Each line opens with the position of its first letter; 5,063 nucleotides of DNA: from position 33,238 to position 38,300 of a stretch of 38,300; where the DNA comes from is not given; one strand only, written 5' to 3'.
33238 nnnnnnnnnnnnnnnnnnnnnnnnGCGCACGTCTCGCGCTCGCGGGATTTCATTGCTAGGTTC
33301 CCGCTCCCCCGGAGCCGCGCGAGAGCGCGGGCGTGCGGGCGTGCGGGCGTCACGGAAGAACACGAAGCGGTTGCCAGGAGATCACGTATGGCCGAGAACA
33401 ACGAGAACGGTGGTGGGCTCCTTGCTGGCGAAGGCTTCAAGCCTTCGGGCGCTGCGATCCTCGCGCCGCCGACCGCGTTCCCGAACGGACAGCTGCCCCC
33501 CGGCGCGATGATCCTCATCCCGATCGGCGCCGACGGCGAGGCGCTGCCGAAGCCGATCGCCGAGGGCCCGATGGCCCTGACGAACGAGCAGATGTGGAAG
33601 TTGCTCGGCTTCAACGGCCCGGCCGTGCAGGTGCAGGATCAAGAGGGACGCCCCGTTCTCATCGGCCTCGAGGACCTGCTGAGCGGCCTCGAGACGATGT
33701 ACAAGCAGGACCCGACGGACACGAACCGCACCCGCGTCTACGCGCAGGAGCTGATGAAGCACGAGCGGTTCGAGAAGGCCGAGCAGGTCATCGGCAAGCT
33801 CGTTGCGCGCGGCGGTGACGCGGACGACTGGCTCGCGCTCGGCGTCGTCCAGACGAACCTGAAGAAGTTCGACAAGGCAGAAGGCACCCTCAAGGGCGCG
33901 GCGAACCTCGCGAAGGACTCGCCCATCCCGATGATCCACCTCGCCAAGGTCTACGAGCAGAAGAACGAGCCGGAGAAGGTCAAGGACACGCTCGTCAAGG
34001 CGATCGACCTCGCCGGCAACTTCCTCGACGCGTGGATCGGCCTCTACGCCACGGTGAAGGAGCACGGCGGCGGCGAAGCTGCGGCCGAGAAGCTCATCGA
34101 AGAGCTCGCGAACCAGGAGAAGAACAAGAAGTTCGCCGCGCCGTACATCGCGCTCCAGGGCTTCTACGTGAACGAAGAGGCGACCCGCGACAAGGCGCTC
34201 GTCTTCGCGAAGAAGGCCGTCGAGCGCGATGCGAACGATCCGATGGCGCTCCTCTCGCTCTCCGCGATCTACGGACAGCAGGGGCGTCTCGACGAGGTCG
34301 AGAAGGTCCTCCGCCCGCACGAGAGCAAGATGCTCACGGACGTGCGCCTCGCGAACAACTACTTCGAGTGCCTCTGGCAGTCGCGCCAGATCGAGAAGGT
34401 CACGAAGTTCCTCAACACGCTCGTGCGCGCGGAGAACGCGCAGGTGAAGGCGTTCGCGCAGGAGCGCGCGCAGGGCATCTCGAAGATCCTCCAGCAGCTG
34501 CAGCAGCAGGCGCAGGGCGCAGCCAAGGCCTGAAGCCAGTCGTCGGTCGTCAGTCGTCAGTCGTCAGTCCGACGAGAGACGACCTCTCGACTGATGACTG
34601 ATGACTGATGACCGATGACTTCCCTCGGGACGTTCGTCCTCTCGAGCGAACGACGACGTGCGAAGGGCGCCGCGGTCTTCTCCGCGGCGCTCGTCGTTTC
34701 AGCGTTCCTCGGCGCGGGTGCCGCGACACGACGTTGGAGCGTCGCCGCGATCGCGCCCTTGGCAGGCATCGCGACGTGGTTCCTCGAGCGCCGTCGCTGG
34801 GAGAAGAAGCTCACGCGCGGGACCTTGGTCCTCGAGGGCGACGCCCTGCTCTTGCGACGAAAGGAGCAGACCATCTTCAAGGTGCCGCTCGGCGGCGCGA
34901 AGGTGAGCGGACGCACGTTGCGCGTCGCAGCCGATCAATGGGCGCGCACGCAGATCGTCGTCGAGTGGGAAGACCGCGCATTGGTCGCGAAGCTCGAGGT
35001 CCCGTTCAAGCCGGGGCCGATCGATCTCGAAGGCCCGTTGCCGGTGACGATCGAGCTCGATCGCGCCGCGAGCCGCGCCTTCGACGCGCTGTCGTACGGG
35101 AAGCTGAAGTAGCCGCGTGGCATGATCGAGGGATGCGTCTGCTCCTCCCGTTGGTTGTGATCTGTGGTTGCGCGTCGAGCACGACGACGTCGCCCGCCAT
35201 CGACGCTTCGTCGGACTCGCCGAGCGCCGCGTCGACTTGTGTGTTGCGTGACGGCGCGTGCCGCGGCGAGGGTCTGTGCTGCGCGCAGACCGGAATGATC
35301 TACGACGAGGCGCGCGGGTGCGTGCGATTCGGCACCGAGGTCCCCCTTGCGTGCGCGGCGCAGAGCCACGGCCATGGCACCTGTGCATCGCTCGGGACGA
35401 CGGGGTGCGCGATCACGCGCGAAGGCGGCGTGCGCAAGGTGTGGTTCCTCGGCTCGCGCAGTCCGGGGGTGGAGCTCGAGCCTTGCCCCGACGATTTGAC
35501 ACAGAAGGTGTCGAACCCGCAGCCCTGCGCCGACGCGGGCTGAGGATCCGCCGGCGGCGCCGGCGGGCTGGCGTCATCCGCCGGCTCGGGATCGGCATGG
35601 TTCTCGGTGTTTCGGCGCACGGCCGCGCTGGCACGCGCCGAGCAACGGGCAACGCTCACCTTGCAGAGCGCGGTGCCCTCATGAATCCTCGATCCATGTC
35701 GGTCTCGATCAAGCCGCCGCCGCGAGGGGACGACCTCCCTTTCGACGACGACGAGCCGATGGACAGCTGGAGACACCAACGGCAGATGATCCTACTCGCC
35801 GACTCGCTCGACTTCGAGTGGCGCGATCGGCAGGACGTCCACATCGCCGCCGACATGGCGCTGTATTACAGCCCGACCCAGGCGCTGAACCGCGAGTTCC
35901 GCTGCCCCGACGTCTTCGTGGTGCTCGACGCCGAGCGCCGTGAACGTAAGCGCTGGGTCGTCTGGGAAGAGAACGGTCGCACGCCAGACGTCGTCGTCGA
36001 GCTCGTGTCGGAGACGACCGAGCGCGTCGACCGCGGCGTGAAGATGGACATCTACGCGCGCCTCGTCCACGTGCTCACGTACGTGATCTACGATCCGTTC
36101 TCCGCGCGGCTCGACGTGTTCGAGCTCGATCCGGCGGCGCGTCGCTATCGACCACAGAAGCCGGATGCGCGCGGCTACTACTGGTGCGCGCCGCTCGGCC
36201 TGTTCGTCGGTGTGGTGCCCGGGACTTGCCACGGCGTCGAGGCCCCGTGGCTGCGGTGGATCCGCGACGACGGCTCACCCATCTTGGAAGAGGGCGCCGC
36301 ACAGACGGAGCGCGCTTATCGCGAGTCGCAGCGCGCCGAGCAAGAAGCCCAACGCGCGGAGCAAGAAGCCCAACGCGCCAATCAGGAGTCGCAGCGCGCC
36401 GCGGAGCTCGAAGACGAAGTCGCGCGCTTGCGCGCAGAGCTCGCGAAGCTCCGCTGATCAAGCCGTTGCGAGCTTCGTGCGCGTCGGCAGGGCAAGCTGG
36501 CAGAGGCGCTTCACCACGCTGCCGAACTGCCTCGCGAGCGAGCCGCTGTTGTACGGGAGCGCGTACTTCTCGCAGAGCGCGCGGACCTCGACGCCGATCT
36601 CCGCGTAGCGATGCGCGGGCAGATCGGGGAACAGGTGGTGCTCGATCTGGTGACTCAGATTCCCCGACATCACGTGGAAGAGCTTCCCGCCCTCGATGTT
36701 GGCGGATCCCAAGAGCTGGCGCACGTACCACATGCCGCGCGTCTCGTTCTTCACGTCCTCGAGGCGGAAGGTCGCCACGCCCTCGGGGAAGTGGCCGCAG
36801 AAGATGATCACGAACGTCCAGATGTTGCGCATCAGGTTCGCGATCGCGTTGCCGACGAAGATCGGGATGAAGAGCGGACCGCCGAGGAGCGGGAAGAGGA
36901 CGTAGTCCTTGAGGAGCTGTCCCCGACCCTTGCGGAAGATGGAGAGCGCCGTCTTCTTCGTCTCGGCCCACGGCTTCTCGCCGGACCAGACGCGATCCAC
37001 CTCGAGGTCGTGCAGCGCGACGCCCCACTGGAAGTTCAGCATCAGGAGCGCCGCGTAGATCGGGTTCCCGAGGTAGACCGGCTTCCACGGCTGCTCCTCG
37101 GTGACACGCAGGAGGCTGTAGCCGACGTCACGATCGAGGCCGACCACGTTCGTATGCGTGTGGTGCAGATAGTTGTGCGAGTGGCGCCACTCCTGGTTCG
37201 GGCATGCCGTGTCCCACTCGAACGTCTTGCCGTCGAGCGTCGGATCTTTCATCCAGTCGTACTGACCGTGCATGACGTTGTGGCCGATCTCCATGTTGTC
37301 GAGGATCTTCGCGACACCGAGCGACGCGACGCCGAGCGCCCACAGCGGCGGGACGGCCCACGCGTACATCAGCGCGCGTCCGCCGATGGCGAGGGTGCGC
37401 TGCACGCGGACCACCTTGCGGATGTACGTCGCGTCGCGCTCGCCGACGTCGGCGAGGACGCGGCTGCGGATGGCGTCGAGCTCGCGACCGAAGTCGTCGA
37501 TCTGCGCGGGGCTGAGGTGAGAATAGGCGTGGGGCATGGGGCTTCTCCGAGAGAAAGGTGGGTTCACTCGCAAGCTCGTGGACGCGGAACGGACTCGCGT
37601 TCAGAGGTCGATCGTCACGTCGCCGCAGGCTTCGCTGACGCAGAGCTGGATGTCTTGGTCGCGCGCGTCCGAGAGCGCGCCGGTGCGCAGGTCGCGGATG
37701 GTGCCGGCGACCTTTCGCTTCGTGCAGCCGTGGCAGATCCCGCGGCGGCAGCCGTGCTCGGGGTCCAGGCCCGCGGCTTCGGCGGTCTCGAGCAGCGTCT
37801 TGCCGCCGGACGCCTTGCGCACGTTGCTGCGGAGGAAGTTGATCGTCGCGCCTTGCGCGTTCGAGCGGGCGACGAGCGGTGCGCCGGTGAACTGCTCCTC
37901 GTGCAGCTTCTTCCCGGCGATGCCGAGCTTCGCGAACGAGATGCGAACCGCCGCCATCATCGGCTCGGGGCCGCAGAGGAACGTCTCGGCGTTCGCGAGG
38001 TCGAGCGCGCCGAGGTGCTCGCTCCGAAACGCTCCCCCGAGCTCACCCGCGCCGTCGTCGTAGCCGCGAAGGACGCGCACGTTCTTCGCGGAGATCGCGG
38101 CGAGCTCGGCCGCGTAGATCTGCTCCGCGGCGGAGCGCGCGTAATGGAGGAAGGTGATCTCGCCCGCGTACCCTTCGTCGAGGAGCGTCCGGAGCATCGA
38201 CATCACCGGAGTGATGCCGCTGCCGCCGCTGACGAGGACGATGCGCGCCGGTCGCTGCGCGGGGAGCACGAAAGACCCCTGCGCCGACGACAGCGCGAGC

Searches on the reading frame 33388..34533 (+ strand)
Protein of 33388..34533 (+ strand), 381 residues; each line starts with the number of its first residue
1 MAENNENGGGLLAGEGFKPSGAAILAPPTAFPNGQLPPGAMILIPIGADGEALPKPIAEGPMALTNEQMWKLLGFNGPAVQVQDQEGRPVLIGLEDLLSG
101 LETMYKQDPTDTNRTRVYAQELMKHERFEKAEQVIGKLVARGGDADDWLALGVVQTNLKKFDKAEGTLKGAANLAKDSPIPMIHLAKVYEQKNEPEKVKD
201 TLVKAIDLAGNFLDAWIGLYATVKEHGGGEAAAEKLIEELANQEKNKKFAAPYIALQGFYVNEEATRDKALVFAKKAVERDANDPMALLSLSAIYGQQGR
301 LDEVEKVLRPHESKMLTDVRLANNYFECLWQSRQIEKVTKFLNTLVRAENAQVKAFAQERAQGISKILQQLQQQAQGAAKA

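Call 37: search_protein_families(library=pfam, proteins=[window:33388-34533:+], max_evalue=0.01)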
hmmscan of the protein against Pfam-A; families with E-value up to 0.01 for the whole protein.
window:33388-34533:+ (381 aa): 10 families
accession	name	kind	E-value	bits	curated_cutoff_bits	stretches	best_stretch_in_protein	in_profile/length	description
PF14559.12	TPR_19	-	1.1e-13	51.8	25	0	101-151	14-64/68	Tetratricopeptide repeat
PF13428.12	TPR_14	-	6.6e-08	32.9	23.5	0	116-152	5-42/44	Tetratricopeptide repeat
PF13431.12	TPR_17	-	1.1e-05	25.8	24.4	0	274-303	2-31/34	Tetratricopeptide repeat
PF23914.1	TPR_CcmH_CycH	-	3.3e-05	24.2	42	1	137-199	42-104/158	Cytochrome c-type biogenesis protein H TPR domain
PF07719.23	TPR_2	-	4.7e-05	23.6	27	0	145-175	1-31/34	Tetratricopeptide repeat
PF00515.34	TPR_1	-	0.00014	22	27.8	0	147-165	3-21/34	Tetratricopeptide repeat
PF12895.13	ANAPC3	-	0.00016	22.3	27.2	0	102-170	13-81/82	Anaphase-promoting complex, cyclosome, subunit 3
PF13181.12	TPR_8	-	0.00027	21.3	25.7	0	184-211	6-33/34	Tetratricopeptide repeat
PF13432.12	TPR_16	-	0.00049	20.9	32.7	0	119-173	4-59/65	Tetratricopeptide repeat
PF13176.12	TPR_7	-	0.00079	19.8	27.9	0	148-177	2-31/36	Tetratricopeptide repeat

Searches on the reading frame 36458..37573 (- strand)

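Call 37: search_protein_families(library=pfam, proteins=[window:36458-37573:-], max_evalue=0.01)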
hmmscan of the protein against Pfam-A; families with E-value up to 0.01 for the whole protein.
window:36458-37573:- (371 aa): 1 family
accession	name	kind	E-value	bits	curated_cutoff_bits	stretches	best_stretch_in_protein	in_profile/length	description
PF00487.30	FA_desaturase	-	5.8e-25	89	29.7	1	77-343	2-251/253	Fatty acid desaturase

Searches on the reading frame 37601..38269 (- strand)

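Call 37: search_protein_families(library=pfam, proteins=[window:37601-38269:-], max_evalue=0.01)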
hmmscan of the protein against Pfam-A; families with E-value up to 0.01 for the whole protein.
window:37601-38269:- (222 aa): 4 families
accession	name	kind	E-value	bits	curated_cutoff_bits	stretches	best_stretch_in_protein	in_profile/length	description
PF00175.26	NAD_binding_1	-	1.8e-11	45.1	22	1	12-109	1-108/109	Oxidoreductase NAD-binding domain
PF00111.32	Fer2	-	4.1e-05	23.9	21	1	152-212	12-74/77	2Fe-2S iron-sulfur cluster binding domain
PF08030.17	NAD_binding_6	-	0.0024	18.4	22.2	0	10-32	4-26/156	Ferric reductase NAD binding domain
PF22290.1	DmmA-like_N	-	0.0048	17.8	33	1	5-118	16-120/124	Dimethylamine monooxygenase subunit DmmA-like, N-terminal domain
